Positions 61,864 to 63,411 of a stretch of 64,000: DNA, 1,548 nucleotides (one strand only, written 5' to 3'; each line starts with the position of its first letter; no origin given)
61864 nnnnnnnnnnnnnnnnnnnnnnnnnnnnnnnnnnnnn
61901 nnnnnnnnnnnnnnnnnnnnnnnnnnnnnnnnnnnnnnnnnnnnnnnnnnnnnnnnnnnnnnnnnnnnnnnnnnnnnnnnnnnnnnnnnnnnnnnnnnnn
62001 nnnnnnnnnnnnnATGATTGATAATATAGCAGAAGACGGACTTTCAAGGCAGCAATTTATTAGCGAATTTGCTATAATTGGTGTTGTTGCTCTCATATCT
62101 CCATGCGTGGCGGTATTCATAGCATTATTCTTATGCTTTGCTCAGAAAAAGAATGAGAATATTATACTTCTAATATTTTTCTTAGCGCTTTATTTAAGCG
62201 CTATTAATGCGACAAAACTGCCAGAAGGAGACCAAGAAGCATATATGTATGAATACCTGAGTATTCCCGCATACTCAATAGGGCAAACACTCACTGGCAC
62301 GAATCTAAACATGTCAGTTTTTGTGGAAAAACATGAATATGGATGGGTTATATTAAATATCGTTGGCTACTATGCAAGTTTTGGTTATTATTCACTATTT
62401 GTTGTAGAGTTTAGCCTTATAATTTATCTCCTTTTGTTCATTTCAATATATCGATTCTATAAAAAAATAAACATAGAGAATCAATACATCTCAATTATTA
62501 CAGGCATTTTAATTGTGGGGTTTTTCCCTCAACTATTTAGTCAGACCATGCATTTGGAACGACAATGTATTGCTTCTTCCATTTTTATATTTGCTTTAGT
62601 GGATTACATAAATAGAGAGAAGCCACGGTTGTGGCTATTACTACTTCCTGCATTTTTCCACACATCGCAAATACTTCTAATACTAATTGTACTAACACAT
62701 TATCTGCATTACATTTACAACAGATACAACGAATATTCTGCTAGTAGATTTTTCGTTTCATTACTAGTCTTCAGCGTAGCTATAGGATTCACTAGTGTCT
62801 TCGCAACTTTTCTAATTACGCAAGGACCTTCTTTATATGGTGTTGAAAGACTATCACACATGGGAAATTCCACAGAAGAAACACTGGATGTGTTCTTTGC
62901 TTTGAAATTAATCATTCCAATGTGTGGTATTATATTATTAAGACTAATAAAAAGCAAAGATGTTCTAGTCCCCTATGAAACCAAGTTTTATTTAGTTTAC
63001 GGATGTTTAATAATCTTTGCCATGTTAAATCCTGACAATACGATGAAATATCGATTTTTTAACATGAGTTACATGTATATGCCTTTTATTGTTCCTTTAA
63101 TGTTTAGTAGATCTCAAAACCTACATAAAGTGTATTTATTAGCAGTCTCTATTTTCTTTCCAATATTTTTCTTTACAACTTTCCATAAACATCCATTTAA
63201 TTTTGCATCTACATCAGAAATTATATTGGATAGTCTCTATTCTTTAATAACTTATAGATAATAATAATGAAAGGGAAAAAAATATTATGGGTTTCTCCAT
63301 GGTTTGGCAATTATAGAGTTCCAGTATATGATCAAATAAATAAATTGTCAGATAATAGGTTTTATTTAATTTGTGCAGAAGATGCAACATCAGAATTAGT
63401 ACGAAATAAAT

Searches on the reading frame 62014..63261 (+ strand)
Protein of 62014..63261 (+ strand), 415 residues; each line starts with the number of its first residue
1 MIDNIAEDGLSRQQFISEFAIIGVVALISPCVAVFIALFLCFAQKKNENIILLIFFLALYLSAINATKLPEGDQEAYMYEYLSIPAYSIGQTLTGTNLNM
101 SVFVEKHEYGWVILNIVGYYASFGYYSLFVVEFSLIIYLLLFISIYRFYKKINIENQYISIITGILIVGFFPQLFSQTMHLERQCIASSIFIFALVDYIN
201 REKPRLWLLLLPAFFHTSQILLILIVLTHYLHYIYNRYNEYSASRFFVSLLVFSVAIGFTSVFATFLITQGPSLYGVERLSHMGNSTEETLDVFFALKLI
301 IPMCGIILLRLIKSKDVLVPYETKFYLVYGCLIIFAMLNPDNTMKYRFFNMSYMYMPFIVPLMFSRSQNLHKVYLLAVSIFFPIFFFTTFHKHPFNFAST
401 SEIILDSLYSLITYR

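Call 3: search_protein_families(library=pfam, proteins=[window:62014-63261:+], max_evalue=0.1)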
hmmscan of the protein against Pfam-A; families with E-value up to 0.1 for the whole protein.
window:62014-63261:+ (415 aa): 1 family
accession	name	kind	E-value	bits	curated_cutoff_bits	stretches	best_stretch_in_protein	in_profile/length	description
PF14897.12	EpsG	-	2.4e-13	50.4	30.1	1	52-393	2-316/326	EpsG family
